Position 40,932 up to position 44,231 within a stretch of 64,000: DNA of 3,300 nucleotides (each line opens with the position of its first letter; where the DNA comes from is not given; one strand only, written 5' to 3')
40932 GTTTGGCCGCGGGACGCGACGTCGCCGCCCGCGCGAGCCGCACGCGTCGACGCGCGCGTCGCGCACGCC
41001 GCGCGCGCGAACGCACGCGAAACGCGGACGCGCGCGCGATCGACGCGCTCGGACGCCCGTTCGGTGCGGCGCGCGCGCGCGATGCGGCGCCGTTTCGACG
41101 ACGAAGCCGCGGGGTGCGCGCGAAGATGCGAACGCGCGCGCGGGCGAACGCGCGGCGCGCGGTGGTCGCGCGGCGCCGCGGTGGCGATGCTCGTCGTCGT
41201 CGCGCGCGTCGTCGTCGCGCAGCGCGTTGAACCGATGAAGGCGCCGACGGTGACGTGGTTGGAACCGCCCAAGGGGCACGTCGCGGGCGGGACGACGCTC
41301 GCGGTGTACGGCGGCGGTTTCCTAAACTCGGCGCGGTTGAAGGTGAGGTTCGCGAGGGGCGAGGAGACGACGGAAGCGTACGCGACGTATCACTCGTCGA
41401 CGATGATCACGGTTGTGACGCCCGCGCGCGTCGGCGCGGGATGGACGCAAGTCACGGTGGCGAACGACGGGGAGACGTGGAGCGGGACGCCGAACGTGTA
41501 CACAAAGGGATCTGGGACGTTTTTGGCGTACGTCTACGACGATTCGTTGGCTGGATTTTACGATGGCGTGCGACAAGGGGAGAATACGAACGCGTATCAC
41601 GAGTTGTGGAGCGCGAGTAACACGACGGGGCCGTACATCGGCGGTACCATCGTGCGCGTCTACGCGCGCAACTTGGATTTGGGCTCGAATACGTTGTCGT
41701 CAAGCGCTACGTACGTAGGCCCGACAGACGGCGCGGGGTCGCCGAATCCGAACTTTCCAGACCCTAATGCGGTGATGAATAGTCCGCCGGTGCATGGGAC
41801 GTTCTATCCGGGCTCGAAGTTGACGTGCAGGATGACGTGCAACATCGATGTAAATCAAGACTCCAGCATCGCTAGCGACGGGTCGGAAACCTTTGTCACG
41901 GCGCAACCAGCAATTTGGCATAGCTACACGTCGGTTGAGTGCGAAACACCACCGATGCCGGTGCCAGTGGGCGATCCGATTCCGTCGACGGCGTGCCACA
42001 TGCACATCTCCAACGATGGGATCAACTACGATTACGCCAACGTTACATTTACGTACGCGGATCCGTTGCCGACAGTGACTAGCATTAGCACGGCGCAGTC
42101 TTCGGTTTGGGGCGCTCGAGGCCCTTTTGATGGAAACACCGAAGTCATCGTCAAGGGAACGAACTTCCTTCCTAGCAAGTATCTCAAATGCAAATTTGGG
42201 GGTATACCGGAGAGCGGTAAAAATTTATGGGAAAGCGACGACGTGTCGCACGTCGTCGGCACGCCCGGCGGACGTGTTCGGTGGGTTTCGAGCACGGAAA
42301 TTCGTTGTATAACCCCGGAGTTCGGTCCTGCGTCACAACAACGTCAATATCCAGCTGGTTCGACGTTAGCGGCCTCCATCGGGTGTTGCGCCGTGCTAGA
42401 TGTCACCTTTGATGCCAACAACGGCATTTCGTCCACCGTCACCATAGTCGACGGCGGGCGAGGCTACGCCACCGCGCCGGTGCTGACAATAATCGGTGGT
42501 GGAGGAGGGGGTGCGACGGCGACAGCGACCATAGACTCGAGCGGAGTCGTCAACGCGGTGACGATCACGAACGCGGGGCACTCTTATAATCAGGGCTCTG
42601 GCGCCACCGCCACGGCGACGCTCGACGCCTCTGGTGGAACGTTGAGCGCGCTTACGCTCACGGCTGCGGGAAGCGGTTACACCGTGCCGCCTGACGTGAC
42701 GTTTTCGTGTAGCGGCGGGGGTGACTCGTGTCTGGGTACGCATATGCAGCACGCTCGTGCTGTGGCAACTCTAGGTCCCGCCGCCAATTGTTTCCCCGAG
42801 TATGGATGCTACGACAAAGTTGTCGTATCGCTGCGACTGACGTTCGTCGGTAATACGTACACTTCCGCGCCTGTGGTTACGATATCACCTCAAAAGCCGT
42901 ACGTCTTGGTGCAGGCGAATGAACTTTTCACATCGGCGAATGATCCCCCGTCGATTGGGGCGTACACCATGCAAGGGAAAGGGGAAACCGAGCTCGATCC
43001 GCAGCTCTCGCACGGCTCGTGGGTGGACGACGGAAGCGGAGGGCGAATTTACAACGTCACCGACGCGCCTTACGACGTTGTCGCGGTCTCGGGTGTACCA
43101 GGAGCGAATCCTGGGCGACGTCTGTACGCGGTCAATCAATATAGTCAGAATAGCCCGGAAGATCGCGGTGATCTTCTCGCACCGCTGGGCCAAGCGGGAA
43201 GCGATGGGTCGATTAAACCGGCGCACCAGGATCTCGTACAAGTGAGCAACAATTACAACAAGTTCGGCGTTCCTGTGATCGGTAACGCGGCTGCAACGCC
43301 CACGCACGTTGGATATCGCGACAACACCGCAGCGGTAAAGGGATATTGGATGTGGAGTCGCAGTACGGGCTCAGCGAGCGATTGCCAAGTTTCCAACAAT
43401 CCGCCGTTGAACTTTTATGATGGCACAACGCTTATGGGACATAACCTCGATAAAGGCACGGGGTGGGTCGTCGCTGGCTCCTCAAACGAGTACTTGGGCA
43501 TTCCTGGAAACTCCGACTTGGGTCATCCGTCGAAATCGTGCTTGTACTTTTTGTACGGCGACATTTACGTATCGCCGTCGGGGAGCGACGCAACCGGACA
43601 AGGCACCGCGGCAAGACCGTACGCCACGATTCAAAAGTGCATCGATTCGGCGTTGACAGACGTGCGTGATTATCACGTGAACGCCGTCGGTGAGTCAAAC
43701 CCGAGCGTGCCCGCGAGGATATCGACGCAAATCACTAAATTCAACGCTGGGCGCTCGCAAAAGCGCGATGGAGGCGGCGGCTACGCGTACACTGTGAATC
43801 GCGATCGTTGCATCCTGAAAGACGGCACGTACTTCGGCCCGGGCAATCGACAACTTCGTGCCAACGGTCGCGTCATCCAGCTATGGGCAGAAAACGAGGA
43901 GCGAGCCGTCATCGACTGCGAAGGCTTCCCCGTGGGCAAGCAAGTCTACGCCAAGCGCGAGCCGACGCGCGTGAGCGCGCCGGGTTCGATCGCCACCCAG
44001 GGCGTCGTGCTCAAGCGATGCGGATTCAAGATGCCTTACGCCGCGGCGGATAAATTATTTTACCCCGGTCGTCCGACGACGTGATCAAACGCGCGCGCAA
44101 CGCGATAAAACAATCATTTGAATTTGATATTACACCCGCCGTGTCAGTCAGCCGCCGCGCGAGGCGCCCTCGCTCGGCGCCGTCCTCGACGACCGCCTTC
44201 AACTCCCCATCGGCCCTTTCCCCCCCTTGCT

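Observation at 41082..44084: Large secreted TIG + beta-helix protein with bacterial-adhesin-like Gly/Thr tandem repeats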

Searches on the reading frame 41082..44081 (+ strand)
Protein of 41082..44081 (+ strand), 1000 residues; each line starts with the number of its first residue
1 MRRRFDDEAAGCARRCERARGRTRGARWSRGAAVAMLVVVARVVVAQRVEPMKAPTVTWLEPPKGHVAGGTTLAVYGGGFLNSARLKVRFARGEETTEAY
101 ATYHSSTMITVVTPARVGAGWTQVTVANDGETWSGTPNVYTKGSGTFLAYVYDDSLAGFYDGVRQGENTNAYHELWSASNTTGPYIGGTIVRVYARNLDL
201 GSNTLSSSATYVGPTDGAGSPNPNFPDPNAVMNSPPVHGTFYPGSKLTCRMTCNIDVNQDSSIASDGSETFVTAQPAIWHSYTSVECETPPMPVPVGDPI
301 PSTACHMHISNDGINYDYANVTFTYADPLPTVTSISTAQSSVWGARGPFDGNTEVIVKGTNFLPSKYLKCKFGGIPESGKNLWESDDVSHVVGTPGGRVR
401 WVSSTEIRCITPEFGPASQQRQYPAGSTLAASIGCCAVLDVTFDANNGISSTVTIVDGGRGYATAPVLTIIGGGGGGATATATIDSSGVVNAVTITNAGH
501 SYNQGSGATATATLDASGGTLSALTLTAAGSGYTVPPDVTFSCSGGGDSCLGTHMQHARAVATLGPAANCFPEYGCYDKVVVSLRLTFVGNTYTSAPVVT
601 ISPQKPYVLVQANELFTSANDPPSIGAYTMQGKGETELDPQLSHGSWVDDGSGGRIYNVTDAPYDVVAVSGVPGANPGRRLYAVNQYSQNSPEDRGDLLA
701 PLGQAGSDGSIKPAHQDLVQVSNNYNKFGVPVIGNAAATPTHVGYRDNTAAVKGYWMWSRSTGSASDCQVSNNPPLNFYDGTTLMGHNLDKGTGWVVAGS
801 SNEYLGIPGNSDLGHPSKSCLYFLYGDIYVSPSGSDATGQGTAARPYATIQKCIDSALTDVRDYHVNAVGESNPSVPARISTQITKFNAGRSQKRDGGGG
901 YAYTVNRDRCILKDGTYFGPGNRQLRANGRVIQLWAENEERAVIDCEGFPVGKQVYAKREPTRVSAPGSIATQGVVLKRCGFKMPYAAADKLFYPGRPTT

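Call 4: search_protein_families(library=pfam, proteins=[window:41082-44081:+], max_evalue=1)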
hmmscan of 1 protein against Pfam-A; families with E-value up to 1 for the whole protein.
window:41082-44081:+ (1000 aa): 1 family
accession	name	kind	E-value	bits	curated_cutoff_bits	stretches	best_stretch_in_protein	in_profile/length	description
PF01833.30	TIG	-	6.7e-18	64.9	20.9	2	55-140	1-82/84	IPT/TIG domain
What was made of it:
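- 41244..41501 (+): IPT/TIG domain 1, aa 55-140. Pfam PF01833, E=6.7e-18 (call 4).
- On IPT/TIG domain proteins (Pfam PF01833): 64.9 bits against a cut-off of 20.9, E=6.7e-18, aa 55-140 (call 4).
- Checked: Pfam TIG is significant (E=6.7e-18, 64.9 bits against a cut-off of 20.9, best stretch aa 55-140; call 4).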

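Call 5: find_homologous_proteins(query=window:41082-44081:+)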
Query window:41082-44081:+ (1000 aa): 30 proteins with E <= 0.001 among 8000 candidates.
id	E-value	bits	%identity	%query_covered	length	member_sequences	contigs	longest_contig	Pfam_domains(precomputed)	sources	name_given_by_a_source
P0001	0.0e+0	2303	100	100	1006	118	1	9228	PF01833.31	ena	-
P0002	0.0e+0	1531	74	89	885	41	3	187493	PF01833.31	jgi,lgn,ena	-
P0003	0.0e+0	1327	61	97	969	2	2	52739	PF01833.31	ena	-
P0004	0.0e+0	1245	62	93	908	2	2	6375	PF01833.31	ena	-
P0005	0.0e+0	1231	65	47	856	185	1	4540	PF01833.31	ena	-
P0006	0.0e+0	1225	63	90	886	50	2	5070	PF01833.31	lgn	-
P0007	0.0e+0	1069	68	38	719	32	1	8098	PF01833.31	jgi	-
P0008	4.2e-295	1000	66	38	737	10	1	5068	PF01833.31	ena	-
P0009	3.4e-255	868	67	36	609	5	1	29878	PF01833.31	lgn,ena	-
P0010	4.2e-222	758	42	76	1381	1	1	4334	PF01833.31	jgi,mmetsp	mmetsp:Transcript_2770/g.10043 ORF Transcript_2770/g.10043 Transcript_2770/m.10043 type:complete len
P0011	1.3e-216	740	42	75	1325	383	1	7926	PF01833.31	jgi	jgi:hypothetical protein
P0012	8.9e-208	711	42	74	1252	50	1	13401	PF01833.31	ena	-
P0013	9.6e-206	704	43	70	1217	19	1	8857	PF01833.31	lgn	-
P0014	1.3e-205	703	42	74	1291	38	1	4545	PF01833.31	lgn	-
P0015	2.3e-202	693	43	72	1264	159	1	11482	PF01833.31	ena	-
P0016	8.8e-202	691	43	69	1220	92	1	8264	PF01833.31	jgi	jgi:hypothetical protein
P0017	2.5e-200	686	43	69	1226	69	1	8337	PF01833.31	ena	-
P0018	1.4e-197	677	40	75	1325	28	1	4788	PF01833.31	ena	-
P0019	1.2e-192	660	41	76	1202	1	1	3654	PF01833.31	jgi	-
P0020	1.3e-169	584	38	76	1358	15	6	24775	PF01833.31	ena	-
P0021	1.1e-165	571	38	75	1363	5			PF01833.31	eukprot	eukprot:PRCOL_00005153-RA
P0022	2.1e-127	445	44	57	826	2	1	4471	PF01833.31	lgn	-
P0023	9.1e-124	433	40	65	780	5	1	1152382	PF01833.31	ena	-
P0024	3.5e-115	404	42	55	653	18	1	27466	PF01833.31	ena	-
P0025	1.8e-18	84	34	8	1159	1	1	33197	PF16179.12,PF01833.31,PF10342.16,PF20144.6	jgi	jgi:hypothetical protein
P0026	2.7e-16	77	33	16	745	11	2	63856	-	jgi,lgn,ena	jgi:hypothetical protein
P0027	6.1e-14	69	45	11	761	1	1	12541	-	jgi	jgi:hypothetical protein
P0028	6.3e-14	69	23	33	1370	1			PF01833.31,PF17960.8,PF05587.20,PF20144.6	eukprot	eukprot:CCRYP_006054-RA/>CCRYP_006054-RA protein AED:0.15 eAED:0.15 QI:0/-1/0/1/-1/1/1/0/1370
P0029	3.7e-5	40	37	8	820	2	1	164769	-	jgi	jgi:hypothetical protein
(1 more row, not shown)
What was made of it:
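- On Phage / bacterial GxGY repeat proteins (PHROGs 460, 708, 701, 32294, 2885; no Pfam model): P0026 at 2.7e-16 and P0027 at 6e-14 in the 5.8-billion-protein search (call 5).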

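Call 6: search_solved_structures(query=window:41082-44081:+, max_evalue=1, show_alignments=2)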
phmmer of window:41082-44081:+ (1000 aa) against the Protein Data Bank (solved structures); distinct sequences matched with E-value up to 1: 1.
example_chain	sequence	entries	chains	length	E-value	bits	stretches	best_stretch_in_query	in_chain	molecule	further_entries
3pu5_A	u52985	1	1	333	0.11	13.4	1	56-101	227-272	extracellular solute-binding protein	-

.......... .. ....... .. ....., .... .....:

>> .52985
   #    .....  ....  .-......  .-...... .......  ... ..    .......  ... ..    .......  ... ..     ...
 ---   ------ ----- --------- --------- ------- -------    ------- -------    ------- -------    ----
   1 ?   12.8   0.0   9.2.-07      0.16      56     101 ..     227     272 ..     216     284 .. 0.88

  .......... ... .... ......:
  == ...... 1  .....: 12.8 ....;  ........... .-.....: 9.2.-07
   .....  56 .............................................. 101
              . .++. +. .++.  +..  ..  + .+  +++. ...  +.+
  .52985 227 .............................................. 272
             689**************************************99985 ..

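Call 13: find_encoding_contigs(protein=P0002, flank=6000, max_places=3)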
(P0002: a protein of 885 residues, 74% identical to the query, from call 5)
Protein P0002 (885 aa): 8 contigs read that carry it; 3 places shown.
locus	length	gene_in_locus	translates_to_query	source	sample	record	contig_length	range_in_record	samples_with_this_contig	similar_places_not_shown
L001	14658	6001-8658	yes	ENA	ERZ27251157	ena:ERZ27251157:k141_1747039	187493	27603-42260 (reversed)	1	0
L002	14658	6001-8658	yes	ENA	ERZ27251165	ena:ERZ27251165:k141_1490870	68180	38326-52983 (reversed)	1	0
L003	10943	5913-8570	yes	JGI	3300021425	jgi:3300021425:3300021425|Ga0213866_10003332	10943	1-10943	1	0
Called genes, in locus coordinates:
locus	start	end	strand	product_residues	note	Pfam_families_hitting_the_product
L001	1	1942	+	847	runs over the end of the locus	PF00501:AMP-binding, PF13606:Ank_3 (faint), PF00550:PP-binding (faint), PF12796:Ank_2, PF13637:Ank_4 (faint), PF13857:Ank_5 (faint), PF12796:Ank_2, PF00023:Ank (weak)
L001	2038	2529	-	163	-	-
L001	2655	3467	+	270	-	PF00226:DnaJ, PF23302:HTH_DNAJC9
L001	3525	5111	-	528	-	PF25172:Beta-prop_WDR3_2nd (faint), PF00400:WD40 (faint), PF25171:Beta-prop_WDR36-Utp21_1st (faint), PF24814:WD40_Prp19 (weak), PF25174:Beta-prop_THOC3 (weak), PF24807:WD40_CDC20-Fz (weak), PF25175:Beta-prop_WDR5 (weak), PF24817:WD40_WDHD1_1st (weak), +6 more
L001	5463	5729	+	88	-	-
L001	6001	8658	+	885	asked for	PF01833:TIG (faint)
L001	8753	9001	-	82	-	-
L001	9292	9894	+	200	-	-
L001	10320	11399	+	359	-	-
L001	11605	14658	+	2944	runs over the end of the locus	PF20425:Neurobeachin, PF15787:DUF4704, PF14844:PH_BEACH, PF02138:Beach, PF20426:NBCH_WD40, PF24814:WD40_Prp19, PF25171:Beta-prop_WDR36-Utp21_1st, PF25174:Beta-prop_THOC3, +10 more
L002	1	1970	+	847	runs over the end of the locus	PF00501:AMP-binding, PF13606:Ank_3 (faint), PF00550:PP-binding (faint), PF12796:Ank_2, PF13637:Ank_4 (faint), PF13857:Ank_5 (faint), PF12796:Ank_2, PF00023:Ank (weak)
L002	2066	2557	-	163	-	-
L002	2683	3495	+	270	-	PF00226:DnaJ, PF23302:HTH_DNAJC9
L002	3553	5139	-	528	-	PF25172:Beta-prop_WDR3_2nd (faint), PF00400:WD40 (faint), PF25171:Beta-prop_WDR36-Utp21_1st (faint), PF24814:WD40_Prp19 (weak), PF25174:Beta-prop_THOC3 (weak), PF24807:WD40_CDC20-Fz (weak), PF25175:Beta-prop_WDR5 (weak), PF24817:WD40_WDHD1_1st (weak), +6 more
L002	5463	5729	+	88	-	-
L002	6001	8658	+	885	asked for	PF01833:TIG (faint)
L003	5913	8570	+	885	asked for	PF01833:TIG (faint)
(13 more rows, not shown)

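Call 14: find_encoding_contigs(protein=P0001, flank=6000, max_places=3)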
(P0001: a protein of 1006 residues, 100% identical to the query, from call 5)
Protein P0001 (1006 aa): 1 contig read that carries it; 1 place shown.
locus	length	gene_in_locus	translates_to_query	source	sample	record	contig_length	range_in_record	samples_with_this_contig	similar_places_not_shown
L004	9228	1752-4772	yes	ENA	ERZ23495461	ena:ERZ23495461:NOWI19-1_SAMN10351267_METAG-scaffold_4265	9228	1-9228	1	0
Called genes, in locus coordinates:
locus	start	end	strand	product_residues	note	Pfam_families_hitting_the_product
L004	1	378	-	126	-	?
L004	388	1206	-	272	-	PF25173:Beta-prop_WDR3_1st (faint)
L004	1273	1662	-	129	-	-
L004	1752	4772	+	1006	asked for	PF01833:TIG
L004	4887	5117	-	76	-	-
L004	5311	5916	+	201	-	-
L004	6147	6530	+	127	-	-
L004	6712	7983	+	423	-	-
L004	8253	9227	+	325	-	?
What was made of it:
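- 41082..44084 (+): Complete single-exon coding sequence, 1000 aa plus stop. Near-identical metagenome copy P0001 in locus L004 (call 14).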

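Call 15: search_protein_families(library=phrogs, proteins=[window:41082-44081:+], max_evalue=1)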
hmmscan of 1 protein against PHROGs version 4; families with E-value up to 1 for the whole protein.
window:41082-44081:+ (1000 aa): 12 families
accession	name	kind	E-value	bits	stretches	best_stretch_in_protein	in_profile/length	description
phrog_460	-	connector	3.1e-13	50.2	2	442-506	223-287/385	head closure Hc2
phrog_708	-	tail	1.2e-10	40.8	1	452-542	819-917/1383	baseplate wedge subunit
phrog_701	-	head and packaging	1.5e-10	38.4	1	447-547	1202-1306/6136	virion structural protein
phrog_32294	-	tail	1.1e-09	36.6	2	428-505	1190-1263/2435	baseplate wedge subunit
phrog_22827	-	unknown function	6.9e-09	35.9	2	452-542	145-244/613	-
phrog_2885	-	tail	3.4e-08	31.2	2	446-506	1088-1147/4179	baseplate wedge subunit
phrog_19630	-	head and packaging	2.5e-06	26.5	2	442-503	1193-1252/1266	virion structural protein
phrog_4577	-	tail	0.00041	20.6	1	827-854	122-150/340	tail protein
phrog_37647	-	unknown function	0.055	13.2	1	828-854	5-31/440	-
phrog_438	-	tail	0.1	12.7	1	441-513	189-261/478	baseplate wedge subunit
phrog_4406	-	head and packaging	0.14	9.7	1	429-538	1603-1679/3231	virion structural protein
phrog_1922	-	tail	0.28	10.6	1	450-505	834-886/932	baseplate hub subunit and tail lysozyme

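Call 16: search_protein_families(library=ncbifam, proteins=[window:41082-44081:+, P0010], max_evalue=1)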
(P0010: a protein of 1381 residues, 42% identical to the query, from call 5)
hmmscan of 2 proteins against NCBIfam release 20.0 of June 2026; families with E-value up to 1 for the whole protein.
window:41082-44081:+ (1000 aa): 0 families

P0010 (1381 aa): 1 family
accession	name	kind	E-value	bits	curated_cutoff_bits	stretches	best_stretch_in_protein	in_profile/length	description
NF058597.1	CoaZ_rpt_PGGG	domain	6.7e-07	29.3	30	1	41-116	3-75/88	choice-of-anchor Z repeating domain-containing protein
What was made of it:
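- Tried and rejected: NCBIfam found nothing for the window protein (call 16).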

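Call 17: predict_structure(alignment_id=A1)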
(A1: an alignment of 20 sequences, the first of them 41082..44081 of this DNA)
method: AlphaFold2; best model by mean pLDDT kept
length: 1000 residues; sequences in the alignment: 20
mean_pLDDT: 49.6   pTM: 0.34
mean pLDDT of the five models: 49.6, 49.4, 47.4, 47.1, 46.3
residues with pLDDT >= 90: 10; 70-90: 221; 50-70: 243; < 50: 526
segments of 3 or more residues with pLDDT < 50: 1-51, 63-65, 118-120, 136-170, 203-239, 263-267, 338-352, 372-397, 412-432, 572-575, 615-718, 725-849, 859-908, 920-924, 953-969, 981-1000
pLDDT, mean of each block of 10 residues (from residue 1): 32 33 30 43 42 64 53 74 82 70 82 60 73 54 31 40 40 63 57 66 43 41 30 39 71 67 53 79 73 56 75 67 66 50 30 58 63 36 25 40 66 35 36 60 76 73 73 76 79 85 85 79 88 84 78 75 74 54 81 84 80 45 26 33 31 30 23 24 23 24 23 34 47 36 28 27 24 23 23 20 22 22 29 33 33 50 26 29 32 24 34 55 49 56 60 33 38 60 35 27
secondary structure, 60 per line:
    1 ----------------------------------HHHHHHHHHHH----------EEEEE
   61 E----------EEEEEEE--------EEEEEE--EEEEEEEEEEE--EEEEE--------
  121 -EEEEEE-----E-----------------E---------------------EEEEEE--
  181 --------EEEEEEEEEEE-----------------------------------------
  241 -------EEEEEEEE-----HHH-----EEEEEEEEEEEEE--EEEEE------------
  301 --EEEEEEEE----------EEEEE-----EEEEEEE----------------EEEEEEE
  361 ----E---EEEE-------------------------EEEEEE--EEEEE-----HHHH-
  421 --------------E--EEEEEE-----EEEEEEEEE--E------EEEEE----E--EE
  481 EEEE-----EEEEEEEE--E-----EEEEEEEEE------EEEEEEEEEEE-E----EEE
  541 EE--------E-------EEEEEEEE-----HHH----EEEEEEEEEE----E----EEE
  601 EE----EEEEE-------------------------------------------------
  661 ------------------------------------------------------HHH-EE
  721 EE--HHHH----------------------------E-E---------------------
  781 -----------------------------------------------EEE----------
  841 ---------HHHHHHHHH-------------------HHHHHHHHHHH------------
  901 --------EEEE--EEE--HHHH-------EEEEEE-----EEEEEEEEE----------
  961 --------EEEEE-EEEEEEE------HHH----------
elements in order (helices of 4 or more, strands of 3 or more residues): H35-45 E56-61 E72-78 E87-92 E95-105 E108-112 E122-127 E173-178 E189-199 E248-255 E269-281 E284-288 E303-310 E321-325 E331-337 E354-360 E369-372 E398-403 E406-410 H416-419 E438-443 E449-457 E467-471 E479-484 E490-497 E506-514 E521-531 E538-542 E559-566 E579-588 E598-602 E607-611 E719-722 H725-728 E828-830 H850-858 H878-888 E909-912 E915-917 H920-923 E931-936 E942-950 E969-973 E975-981
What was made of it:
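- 41244..41501 (+): AF2 block-mean pLDDT about 53-82 (call 17).
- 41502..42068 (+): TIG-like domain 2 with long insertions, aa 141-329. Beta strands in the AF2 model (call 17).
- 42387..42917 (+): Four GxGY / GGGG / AxAxA beta-repeat units, aa 436-612 (U1 436-476, U2 477-506, U3 507-556, U4 557-606). Best-predicted part of the AF2 model, block-mean pLDDT mostly 73-88 (54 at aa 571-580; call 17).
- On IPT/TIG domain proteins (Pfam PF01833): The AF2 model is all-beta with block-mean pLDDT about 53-82 for TIG1 (call 17).
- Tried and rejected: AlphaFold2 on the full protein with a 20-sequence alignment gave a mean pLDDT of 49.6, usable only for the TIG and repeat parts (call 17).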

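Call 18: search_protein_families(library=pfam, alignment_id=A1, max_evalue=1)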
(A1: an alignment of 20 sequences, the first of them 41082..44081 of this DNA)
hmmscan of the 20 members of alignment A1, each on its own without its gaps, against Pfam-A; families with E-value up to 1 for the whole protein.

A. member 1, window:41082-44081:+ (1000 aa): 1 family
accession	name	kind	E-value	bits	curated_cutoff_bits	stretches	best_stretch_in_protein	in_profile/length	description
PF01833.30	TIG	-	6.7e-18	64.9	20.9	2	55-140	1-82/84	IPT/TIG domain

B. families by the number of members that match (of 20 scanned): 4 families
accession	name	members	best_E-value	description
PF01833.30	TIG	20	1.7e-26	IPT/TIG domain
PF13861.12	FLgD_tudor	1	0.0028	FlgD Tudor-like domain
PF07202.18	Tcp10_C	1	0.1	T-complex protein 10 C-terminus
PF03621.18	MbtH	1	0.18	MbtH-like protein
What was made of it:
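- On IPT/TIG domain proteins (Pfam PF01833): All 20 family members match (call 18).
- On Fibrocystin/PKHD1-like (TIG + G8 + PbH1): No G8 or Beta_helix Pfam hit in any member (calls 4, 18).
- Closest known: Fibrocystin / PKHD1-family proteins. Different: No G8 domain or PbH1 repeats were detected (calls 4, 18).
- No Pfam beta-helix, pectate-lyase or NosD hit was found in any of the 20 family members (call 18).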
